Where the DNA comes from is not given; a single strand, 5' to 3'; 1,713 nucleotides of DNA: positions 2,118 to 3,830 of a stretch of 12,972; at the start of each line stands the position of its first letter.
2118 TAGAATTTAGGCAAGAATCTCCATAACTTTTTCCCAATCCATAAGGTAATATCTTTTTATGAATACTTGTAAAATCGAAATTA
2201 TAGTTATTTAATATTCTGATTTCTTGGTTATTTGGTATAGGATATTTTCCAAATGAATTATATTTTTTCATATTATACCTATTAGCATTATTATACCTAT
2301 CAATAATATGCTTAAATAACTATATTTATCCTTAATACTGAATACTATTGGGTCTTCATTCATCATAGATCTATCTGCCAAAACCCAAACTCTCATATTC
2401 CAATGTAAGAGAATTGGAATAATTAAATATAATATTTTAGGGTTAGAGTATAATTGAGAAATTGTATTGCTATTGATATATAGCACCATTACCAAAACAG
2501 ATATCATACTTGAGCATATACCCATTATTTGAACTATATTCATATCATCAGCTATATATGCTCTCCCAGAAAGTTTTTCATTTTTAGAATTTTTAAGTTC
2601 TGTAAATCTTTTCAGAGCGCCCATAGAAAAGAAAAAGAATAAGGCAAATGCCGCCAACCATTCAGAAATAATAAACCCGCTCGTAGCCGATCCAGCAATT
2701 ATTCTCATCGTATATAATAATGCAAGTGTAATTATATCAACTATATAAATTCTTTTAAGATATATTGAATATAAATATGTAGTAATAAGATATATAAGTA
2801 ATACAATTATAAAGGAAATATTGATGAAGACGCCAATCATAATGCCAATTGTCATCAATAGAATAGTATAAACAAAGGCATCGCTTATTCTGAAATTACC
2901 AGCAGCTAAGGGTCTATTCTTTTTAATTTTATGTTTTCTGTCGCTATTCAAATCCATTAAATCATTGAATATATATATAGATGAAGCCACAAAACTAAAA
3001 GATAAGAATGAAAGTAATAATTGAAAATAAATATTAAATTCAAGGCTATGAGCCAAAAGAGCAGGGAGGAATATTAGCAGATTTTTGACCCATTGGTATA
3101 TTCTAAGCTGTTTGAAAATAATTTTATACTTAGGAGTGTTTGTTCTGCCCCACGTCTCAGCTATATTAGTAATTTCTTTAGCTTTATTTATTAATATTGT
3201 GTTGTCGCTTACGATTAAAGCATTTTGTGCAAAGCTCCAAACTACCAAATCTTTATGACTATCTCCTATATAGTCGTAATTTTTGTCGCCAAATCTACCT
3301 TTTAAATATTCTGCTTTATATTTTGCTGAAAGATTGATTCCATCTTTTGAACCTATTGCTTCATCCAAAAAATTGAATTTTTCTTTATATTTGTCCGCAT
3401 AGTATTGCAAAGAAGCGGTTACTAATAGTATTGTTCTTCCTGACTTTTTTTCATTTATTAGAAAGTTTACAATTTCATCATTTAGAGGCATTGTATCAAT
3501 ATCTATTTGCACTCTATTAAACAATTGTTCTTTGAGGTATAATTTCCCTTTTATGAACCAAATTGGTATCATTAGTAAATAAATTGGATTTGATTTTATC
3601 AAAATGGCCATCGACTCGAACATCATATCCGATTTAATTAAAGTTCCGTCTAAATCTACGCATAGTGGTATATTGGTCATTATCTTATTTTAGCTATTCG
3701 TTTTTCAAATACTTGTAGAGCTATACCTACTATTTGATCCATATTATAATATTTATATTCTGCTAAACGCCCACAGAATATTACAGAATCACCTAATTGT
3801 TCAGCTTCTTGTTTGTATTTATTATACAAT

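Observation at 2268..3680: HAD phosphatase fused to the DPPR-synthase-like UbiA prenyltransferase, so two consecutive pathway steps sit on one polypeptide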

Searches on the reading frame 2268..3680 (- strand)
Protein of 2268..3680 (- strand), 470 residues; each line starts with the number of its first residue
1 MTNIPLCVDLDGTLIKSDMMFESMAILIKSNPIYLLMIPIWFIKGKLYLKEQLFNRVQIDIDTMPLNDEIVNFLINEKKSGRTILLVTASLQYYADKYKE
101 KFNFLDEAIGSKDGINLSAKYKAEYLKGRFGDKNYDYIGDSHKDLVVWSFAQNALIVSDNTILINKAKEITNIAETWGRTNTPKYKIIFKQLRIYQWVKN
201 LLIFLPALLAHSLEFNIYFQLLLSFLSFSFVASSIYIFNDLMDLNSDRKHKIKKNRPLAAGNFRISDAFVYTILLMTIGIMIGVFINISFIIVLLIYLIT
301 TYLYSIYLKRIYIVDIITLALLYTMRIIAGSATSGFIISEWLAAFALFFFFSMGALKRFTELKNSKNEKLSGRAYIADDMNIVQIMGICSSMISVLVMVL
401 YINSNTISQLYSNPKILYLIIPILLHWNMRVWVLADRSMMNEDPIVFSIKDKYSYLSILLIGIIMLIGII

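Call 3: search_protein_families(library=pfam, proteins=[window:2268-3680:-], max_evalue=0.01)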
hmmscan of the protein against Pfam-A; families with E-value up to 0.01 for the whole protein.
window:2268-3680:- (470 aa): 2 families
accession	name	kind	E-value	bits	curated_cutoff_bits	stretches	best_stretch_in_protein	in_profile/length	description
PF01040.23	UbiA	-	2.7e-24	86.3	34.2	1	204-433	5-231/250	UbiA prenyltransferase family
PF12710.13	HAD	-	4.7e-05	24.3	27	1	9-145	4-185/189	haloacid dehalogenase-like hydrolase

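Call 4: search_protein_families(library=ncbifam, proteins=[window:2268-3680:-], max_evalue=0.01)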
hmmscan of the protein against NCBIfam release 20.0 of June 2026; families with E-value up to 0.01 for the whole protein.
window:2268-3680:- (470 aa): 17 families
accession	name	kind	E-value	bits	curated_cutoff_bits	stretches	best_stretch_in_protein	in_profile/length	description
NF006088.0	PRK08238.1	equivalog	2.9e-163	544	351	1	2-469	10-480/482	UbiA family prenyltransferase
NF008977.0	PRK12324.1-2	equivalog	1e-39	136.7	234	1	188-466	5-283/297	decaprenyl-phosphate phosphoribosyltransferase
NF008978.0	PRK12324.1-4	equivalog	1.8e-36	125.7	207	1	181-464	26-314/322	decaprenyl-phosphate phosphoribosyltransferase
NF008976.0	PRK12324.1-1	equivalog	5.5e-29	101.5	474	1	188-366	21-204/306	decaprenyl-phosphate phosphoribosyltransferase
NF009523.0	PRK12884.1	equivalog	8.4e-14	51.4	269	1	198-420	17-230/279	prenyltransferase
NF009522.0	PRK12883.1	equivalog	1.3e-10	41.2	353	1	220-351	38-168/279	geranylgeranylglycerol-phosphate geranylgeranyltransferase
TIGR01475.1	ubiA_other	subfamily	9.3e-09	35.1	180.8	1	188-331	5-147/282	UbiA-like polyprenyltransferase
TIGR01473.1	cyoE_ctaB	equivalog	1.6e-07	31.4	210.3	1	207-330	23-148/281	heme o synthase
TIGR01474.1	ubiA_proteo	equivalog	2.4e-07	30.5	275.45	1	187-335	3-157/282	4-hydroxybenzoate octaprenyltransferase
NF035940.1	prenyl_rel_EboC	equivalog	3.3e-07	30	250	1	218-396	38-218/292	UbiA-like protein EboC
NF009609.0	PRK13106.1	equivalog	3.4e-07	29.9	349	1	182-335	12-165/301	prenyltransferase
NF009521.0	PRK12882.1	equivalog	1.3e-06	27.8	296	1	207-358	28-174/280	geranylgeranylglycerol-phosphate geranylgeranyltransferase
NF003348.0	PRK04375.1-1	equivalog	2.1e-06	27.3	285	1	208-450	27-263/292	heme o synthase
NF009514.0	PRK12873.1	equivalog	7.7e-06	25.5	246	1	185-465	10-293/297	4-hydroxybenzoate polyprenyltransferase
NF003349.0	PRK04375.1-2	equivalog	3.7e-05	23.1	246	1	209-318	50-160/318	heme o synthase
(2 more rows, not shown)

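Call 6: find_homologous_proteins(query=window:2268-3680:-, max_evalue=0.00001)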
Query window:2268-3680:- (470 aa): 2704 proteins with E <= 0.00001 among 8000 candidates; the best 120 are listed.
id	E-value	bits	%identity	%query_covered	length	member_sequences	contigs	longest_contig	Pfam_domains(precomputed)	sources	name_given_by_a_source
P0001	0.0e+0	1008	100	100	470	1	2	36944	PF01040.24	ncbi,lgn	-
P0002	1.7e-215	734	70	100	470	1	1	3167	PF01040.24,PF12710.14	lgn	-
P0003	1.0e-214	732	70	99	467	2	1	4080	PF01040.24,PF12710.14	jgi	-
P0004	6.0e-211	719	68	100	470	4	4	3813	PF01040.24,PF12710.14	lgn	-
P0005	6.3e-176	604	57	100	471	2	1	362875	PF01040.24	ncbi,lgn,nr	ncbi:MAG TPA: UbiA family prenyltransferase [Candidatus Kapabacteria bacterium]|nr:UbiA family preny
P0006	5.6e-154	532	54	96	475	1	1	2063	PF01040.24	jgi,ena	-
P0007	1.6e-153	530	54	96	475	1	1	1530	PF01040.24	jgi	-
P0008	1.0e-152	528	54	96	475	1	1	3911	PF01040.24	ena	-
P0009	5.3e-150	519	52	99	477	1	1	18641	PF01040.24,PF12710.14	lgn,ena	-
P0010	1.2e-147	511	52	99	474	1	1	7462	PF01040.24,PF12710.14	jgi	jgi:4-hydroxybenzoate polyprenyltransferase/phosphoserine phosphatase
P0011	1.3e-145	504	51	99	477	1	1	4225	PF01040.24,PF12710.14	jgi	jgi:4-hydroxybenzoate polyprenyltransferase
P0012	4.8e-140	486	53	90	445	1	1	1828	PF01040.24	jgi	-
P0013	2.6e-135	470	50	99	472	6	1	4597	PF01040.24,PF12710.14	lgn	-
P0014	4.8e-133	463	47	99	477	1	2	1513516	PF01040.24,PF12710.14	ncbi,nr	ncbi:MAG: UbiA family prenyltransferase [Candidatus Kapabacteria bacterium]|nr:UbiA family prenyltra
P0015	3.3e-132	460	47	99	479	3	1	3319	PF01040.24,PF12710.14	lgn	-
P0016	3.3e-132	460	48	96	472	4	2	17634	PF01040.24,PF12710.14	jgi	-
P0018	2.4e-131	457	48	96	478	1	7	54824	PF01040.24,PF12710.14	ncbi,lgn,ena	-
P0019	7.5e-131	455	47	99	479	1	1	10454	PF01040.24,PF12710.14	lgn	-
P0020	3.6e-128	447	47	96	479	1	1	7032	PF01040.24,PF12710.14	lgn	-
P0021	1.7e-126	441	46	96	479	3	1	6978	PF01040.24,PF12710.14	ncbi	-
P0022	6.4e-126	439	44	100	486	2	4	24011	PF01040.24,PF12710.14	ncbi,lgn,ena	-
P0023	8.1e-125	436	47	96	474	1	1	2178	PF01040.24,PF12710.14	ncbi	-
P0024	7.4e-124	432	44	100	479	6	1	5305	PF01040.24,PF12710.14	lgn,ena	-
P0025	1.5e-123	431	46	96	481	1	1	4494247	PF01040.24,PF12710.14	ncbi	-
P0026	3.3e-123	430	45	99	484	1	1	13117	PF00702.33,PF01040.24,PF12710.14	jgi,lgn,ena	-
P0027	4.5e-123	430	45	98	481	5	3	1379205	PF01040.24,PF12710.14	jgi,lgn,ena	-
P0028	2.1e-122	428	44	99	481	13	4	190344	PF01040.24,PF12710.14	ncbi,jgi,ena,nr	ncbi:MAG TPA: UbiA family prenyltransferase [Candidatus Kapabacteria bacterium]|nr:UbiA family preny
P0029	2.9e-122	427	46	96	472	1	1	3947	PF01040.24,PF12710.14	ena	-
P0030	3.0e-122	427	45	96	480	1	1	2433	PF01040.24,PF12710.14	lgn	-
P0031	7.7e-122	426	44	98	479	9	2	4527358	PF01040.24,PF12710.14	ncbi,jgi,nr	ncbi:MAG: UbiA family prenyltransferase [Candidatus Kapabacteria bacterium]|nr:UbiA family prenyltra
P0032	8.0e-122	426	45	97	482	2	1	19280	PF13419.13,PF00702.33,PF01040.24,PF12710.14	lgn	-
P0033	1.4e-121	425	44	98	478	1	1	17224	PF01040.24,PF12710.14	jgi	jgi:4-hydroxybenzoate polyprenyltransferase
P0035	9.5e-121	422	40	99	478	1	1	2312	PF01040.24,PF12710.14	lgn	-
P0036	1.1e-120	422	45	99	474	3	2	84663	PF01040.24,PF12710.14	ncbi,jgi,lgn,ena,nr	ncbi:MAG: UbiA family prenyltransferase [Desulfobulbaceae bacterium]|nr:UbiA family prenyltransferas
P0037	1.3e-120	422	44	96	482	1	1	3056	PF01040.24,PF12710.14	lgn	-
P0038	8.0e-120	419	44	99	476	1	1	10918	PF01040.24,PF12710.14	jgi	jgi:4-hydroxybenzoate polyprenyltransferase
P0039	8.9e-120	419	42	99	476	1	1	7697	PF01040.24,PF12710.14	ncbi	-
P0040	2.0e-119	418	43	96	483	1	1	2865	PF01040.24,PF12710.14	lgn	-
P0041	2.3e-119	418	45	99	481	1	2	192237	PF01040.24,PF12710.14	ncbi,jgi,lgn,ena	-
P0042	3.4e-119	417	44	99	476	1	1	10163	PF01040.24,PF12710.14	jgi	-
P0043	8.6e-119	416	43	99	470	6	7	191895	PF01040.24,PF12710.14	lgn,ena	-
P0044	1.1e-118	415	42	99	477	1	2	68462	PF01040.24,PF12710.14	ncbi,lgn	-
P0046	1.2e-118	415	40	99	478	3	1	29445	PF01040.24,PF12710.14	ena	-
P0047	2.3e-118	414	44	99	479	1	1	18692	PF00702.33,PF01040.24,PF08282.19,PF12710.14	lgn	-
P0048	2.7e-118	414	44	99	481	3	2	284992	PF01040.24,PF12710.14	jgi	jgi:4-hydroxybenzoate polyprenyltransferase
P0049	2.9e-118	414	43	99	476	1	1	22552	PF01040.24,PF12710.14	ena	-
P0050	3.7e-118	414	44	96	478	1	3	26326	PF01040.24,PF12710.14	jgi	jgi:4-hydroxybenzoate polyprenyltransferase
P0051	4.6e-118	413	44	99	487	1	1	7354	PF01040.24,PF12710.14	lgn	-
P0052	4.7e-118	413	44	96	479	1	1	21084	PF00702.33,PF01040.24,PF12710.14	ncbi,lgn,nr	ncbi:MAG: UbiA prenyltransferase [Ignavibacteria bacterium]|nr:UbiA prenyltransferase [Ignavibacteri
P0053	5.0e-118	413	39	97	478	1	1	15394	PF01040.24,PF12710.14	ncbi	-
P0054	1.0e-117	412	42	99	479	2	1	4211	PF01040.24,PF12710.14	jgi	-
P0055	1.0e-117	412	44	99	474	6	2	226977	PF01040.24,PF12710.14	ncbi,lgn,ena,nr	ncbi:MAG: hypothetical protein CVV22_08485 [Ignavibacteriae bacterium HGW-Ignavibacteriae-1]|nr:MAG:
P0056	1.2e-117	412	44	99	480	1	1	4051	PF01040.24,PF12710.14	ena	-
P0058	2.8e-117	411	42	100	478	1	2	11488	PF01040.24,PF12710.14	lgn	-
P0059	3.1e-117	411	44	99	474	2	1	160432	PF01040.24,PF12710.14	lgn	-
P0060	5.6e-117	410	43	96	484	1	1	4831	PF01040.24,PF12710.14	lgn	-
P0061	6.6e-117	409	44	97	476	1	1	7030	PF01040.24,PF12710.14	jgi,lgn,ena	-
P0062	1.0e-116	409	41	99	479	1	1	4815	PF01040.24,PF12710.14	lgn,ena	-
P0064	1.8e-116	408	39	99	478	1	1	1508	PF01040.24,PF12710.14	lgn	-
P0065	1.9e-116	408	41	96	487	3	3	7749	PF01040.24,PF12710.14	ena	-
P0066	2.3e-116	408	40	99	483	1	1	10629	PF01040.24,PF12710.14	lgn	-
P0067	2.7e-116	407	42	96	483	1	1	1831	PF01040.24,PF12710.14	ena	-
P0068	3.6e-116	407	41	100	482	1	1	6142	PF01040.24,PF12710.14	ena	-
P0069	4.5e-116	407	43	100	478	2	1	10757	PF01040.24,PF12710.14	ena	-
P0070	4.7e-116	407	42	98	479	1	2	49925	PF01040.24,PF12710.14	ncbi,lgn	ncbi:MAG: UbiA family prenyltransferase [Candidatus Kapaibacterium sp.]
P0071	5.3e-116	406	43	99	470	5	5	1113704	PF01040.24,PF12710.14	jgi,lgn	jgi:4-hydroxybenzoate polyprenyltransferase/phosphoserine phosphatase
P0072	8.1e-116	406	41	100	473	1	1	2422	PF01040.24,PF12710.14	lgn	-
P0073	2.5e-115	404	41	99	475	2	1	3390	PF01040.24,PF12710.14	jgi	jgi:4-hydroxybenzoate polyprenyltransferase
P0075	4.0e-115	404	43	98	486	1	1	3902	PF01040.24,PF12710.14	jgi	jgi:4-hydroxybenzoate polyprenyltransferase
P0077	6.6e-115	403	43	100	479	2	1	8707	PF01040.24,PF12710.14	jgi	jgi:4-hydroxybenzoate polyprenyltransferase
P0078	6.8e-115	403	44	99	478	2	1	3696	PF01040.24,PF12710.14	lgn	-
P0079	7.2e-115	403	42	100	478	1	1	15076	PF01040.24,PF12710.14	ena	-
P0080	7.4e-115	403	42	97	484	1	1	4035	PF01040.24,PF12710.14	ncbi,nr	ncbi:MAG: UbiA family prenyltransferase [Bdellovibrionales bacterium]|nr:UbiA family prenyltransfera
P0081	9.7e-115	402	43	99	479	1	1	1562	PF01040.24,PF12710.14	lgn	-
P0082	1.0e-114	402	40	99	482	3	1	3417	PF01040.24,PF12710.14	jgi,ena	-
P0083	1.0e-114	402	42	98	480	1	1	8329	PF01040.24,PF12710.14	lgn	-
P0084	1.2e-114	402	45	96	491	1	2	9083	PF01040.24,PF12710.14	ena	-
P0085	1.9e-114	401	41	99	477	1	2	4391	PF01040.24,PF12710.14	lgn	-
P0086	1.9e-114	401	42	100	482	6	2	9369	PF01040.24,PF12710.14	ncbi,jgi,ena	jgi:4-hydroxybenzoate polyprenyltransferase/phosphoserine phosphatase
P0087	2.0e-114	401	40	99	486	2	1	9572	PF01040.24,PF12710.14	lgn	-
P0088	2.5e-114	401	43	96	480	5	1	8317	PF01040.24,PF12710.14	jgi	-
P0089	2.9e-114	401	42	99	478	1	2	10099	PF01040.24,PF12710.14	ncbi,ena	-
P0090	3.2e-114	401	42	96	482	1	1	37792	PF00702.33,PF01040.24,PF12710.14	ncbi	-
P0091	3.9e-114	400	43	99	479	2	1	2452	PF01040.24,PF12710.14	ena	-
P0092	3.9e-114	400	41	96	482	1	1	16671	PF01040.24,PF12710.14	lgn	-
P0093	5.9e-114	400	43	98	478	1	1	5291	PF01040.24,PF12710.14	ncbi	-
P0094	6.1e-114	400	40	97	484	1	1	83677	PF01040.24,PF12710.14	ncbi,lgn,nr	ncbi:MAG: UbiA family prenyltransferase [Pedosphaera sp.]|nr:UbiA family prenyltransferase [Pedospha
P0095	6.5e-114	400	40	99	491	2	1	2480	PF01040.24,PF12710.14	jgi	jgi:4-hydroxybenzoate polyprenyltransferase/phosphoserine phosphatase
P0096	6.8e-114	400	41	99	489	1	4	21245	PF01040.24,PF12710.14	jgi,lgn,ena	-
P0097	7.5e-114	399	42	97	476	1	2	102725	PF01040.24,PF12710.14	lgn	-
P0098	8.6e-114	399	40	98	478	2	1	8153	PF01040.24,PF12710.14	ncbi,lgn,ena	-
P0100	9.4e-114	399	43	99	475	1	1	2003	PF01040.24,PF12710.14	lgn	-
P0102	1.5e-113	398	42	100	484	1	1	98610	PF01040.24,PF12710.14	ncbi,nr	ncbi:MAG: UbiA family prenyltransferase [Oligoflexia bacterium]|nr:UbiA family prenyltransferase [Ol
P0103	1.7e-113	398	43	97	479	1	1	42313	PF01040.24,PF12710.14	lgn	-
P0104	1.9e-113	398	41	99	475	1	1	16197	PF01040.24,PF12710.14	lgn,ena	-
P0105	2.5e-113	398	40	100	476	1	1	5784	PF01040.24,PF12710.14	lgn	-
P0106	2.7e-113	398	44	100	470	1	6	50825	PF01040.24,PF12710.14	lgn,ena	-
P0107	3.9e-113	397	42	96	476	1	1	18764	PF01040.24,PF12710.14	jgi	jgi:4-hydroxybenzoate polyprenyltransferase/phosphoserine phosphatase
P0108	4.1e-113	397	42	99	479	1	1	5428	PF01040.24,PF12710.14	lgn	-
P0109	4.9e-113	397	42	100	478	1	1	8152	PF01040.24,PF12710.14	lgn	-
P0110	5.7e-113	396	42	98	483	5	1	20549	PF01040.24,PF12710.14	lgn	-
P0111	8.2e-113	396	42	100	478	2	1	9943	PF01040.24,PF12710.14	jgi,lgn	jgi:4-hydroxybenzoate polyprenyltransferase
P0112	9.1e-113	396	40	100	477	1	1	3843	PF01040.24,PF12710.14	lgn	-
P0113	9.1e-113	396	41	98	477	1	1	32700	PF00702.33,PF01040.24,PF12710.14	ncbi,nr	ncbi:MAG: UbiA family prenyltransferase [Gammaproteobacteria bacterium]|nr:UbiA family prenyltransfe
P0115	1.0e-112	396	40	98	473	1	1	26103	PF01040.24,PF12710.14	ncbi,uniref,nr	ncbi:hypothetical protein CIC12_32185 [Burkholderia sp. SG-MS1]|uniref:UbiA family prenyltransferase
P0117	1.2e-112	395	40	99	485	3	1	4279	PF01040.24,PF12710.14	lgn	-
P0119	1.5e-112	395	40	99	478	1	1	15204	PF01040.24,PF12710.14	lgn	-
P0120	1.6e-112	395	38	99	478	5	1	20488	PF01040.24,PF12710.14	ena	-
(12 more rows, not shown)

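Call 13: find_encoding_contigs(protein=window:2268-3680:-, flank=10000, max_places=4)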
Protein window:2268-3680:- (470 aa): 2 contigs read that carry it; 1 place shown.
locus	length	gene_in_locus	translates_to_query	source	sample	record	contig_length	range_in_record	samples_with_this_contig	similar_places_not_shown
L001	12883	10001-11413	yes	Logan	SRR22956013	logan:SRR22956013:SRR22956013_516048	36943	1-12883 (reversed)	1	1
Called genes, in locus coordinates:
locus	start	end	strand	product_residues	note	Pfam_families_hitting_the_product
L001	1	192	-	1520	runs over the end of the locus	PF22073:Cep192_D4 (faint), PF07610:DUF1573 (faint), PF15780:ASH (faint), PF22544:HYDIN_VesB_CFA65-like_Ig (weak), PF18962:Por_Secre_tail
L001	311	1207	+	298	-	PF02899:Phage_int_SAM_1, PF13495:Phage_int_SAM_4, PF00589:Phage_integrase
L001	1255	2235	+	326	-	PF01408:GFO_IDH_MocA, PF22725:GFO_IDH_MocA_C3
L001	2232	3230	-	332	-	PF11013:DUF2851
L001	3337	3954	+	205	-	-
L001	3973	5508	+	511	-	PF01145:Band_7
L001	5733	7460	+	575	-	PF03065:Glyco_hydro_57, PF09210:BE_C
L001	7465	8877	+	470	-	PF01943:Polysacc_synt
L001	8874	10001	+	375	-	PF13450:NAD_binding_8, PF03275:GLF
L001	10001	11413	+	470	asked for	PF01040:UbiA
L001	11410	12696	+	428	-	PF01565:FAD_binding_4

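Call 16: search_solved_structures(query=window:2268-3680:-, max_evalue=0.01, show_alignments=2)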
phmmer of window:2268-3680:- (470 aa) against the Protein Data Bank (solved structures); distinct sequences matched with E-value up to 0.01: 4.
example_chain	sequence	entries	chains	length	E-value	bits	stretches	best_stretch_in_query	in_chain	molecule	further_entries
8j8j_D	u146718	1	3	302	4.8e-21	78.6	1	188-366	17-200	Decaprenyl-phosphate phosphoribosyltransferase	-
8j8k_A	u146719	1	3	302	1.7e-13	53.7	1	188-366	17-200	Decaprenyl-phosphate phosphoribosyltransferase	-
6m31_A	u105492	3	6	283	4.3e-08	35.9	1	205-369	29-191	Digeranylgeranylglyceryl phosphate synthase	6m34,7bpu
4tq3_A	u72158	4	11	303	1.6e-06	30.8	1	190-349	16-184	Prenyltransferase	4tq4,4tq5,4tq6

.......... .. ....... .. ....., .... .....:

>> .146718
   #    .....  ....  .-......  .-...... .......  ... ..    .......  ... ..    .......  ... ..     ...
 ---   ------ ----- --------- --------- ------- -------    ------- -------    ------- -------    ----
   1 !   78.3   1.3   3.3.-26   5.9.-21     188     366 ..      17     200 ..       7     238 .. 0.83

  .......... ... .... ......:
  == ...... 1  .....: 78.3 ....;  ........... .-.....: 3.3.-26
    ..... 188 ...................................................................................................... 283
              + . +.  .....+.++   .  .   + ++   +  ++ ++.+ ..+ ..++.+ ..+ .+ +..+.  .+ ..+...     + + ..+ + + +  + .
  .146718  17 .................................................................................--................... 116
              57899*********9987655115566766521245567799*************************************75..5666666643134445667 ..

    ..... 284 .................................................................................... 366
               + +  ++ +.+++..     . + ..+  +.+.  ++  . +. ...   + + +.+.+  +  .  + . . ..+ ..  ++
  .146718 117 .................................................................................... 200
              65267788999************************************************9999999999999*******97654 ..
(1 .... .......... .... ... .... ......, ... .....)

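Call 19: find_encoding_contigs(protein=P0005, flank=10000, max_places=1)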
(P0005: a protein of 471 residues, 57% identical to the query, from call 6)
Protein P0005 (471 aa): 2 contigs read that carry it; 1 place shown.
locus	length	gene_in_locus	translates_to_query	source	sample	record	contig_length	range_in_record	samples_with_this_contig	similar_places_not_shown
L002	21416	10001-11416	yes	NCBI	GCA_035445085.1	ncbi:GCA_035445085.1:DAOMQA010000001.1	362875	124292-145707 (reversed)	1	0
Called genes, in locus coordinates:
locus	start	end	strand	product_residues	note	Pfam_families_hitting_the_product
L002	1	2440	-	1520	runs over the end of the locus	PF22067:Cep192_D3 (faint), PF22073:Cep192_D4 (faint), PF07610:DUF1573 (faint), PF15780:ASH (faint), PF22544:HYDIN_VesB_CFA65-like_Ig (weak), PF18962:Por_Secre_tail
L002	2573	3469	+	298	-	PF02899:Phage_int_SAM_1, PF13495:Phage_int_SAM_4, PF00589:Phage_integrase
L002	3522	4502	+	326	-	PF01408:GFO_IDH_MocA, PF02894:GFO_IDH_MocA_C (faint), PF22725:GFO_IDH_MocA_C3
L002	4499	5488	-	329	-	PF11013:DUF2851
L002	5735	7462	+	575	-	PF03065:Glyco_hydro_57, PF09210:BE_C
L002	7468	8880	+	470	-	PF01943:Polysacc_synt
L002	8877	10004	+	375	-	PF13450:NAD_binding_8, PF03275:GLF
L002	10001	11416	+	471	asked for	PF01040:UbiA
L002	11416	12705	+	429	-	PF01565:FAD_binding_4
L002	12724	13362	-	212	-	-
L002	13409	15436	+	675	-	PF07676:PD40, PF00691:OmpA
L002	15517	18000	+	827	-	PF00343:Phosphorylase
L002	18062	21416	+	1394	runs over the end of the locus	PF06739:SBBP (faint), PF18962:Por_Secre_tail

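Call 20: find_encoding_contigs(protein=P0014, flank=10000, max_places=1)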
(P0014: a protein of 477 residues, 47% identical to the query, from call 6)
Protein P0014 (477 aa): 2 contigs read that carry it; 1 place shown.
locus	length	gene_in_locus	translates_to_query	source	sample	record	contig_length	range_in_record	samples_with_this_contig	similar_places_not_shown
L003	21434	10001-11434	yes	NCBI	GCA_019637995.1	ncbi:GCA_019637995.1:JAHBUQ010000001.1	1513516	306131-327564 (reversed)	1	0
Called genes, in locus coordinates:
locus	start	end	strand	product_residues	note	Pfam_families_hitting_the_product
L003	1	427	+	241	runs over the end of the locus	PF10677:DUF2490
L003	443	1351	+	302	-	PF02493:MORN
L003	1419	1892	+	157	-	PF00210:Ferritin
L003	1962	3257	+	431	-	PF05496:RuvB_N, PF00004:AAA, PF01078:Mg_chelatase (faint), PF13173:AAA_14 (weak), PF16193:AAA_assoc_2, PF12002:MgsA_C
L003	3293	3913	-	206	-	PF08241:Methyltransf_11 (faint), PF13489:Methyltransf_23, PF08242:Methyltransf_12 (faint), PF13649:Methyltransf_25 (faint), PF13847:Methyltransf_31 (faint)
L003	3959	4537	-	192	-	PF25084:LbH_EIF2B, PF14602:Hexapep_2 (faint), PF00132:Hexapep (weak), PF25087:GMPPB_C (weak), PF00132:Hexapep (weak)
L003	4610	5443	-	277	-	PF03477:ATP-cone (weak), PF04471:Mrr_cat (weak), PF22357:AF1548-like_C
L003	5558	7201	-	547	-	PF03577:Peptidase_C69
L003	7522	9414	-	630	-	PF15902:Sortilin-Vps10 (faint), PF13620:CarboxypepD_reg (faint), PF16371:MetallophosN (faint), PF22904:NOMO1-like_2nd (faint), PF17210:SdrD_B (faint), PF18962:Por_Secre_tail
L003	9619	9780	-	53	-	PF18962:Por_Secre_tail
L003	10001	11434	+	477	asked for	PF12710:HAD (weak), PF01040:UbiA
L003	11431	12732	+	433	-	PF01565:FAD_binding_4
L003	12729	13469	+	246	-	PF00106:adh_short, PF08659:KR, PF13561:adh_short_C2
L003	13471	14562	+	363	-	PF00389:2-Hacid_dh, PF02826:2-Hacid_dh_C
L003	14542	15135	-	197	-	-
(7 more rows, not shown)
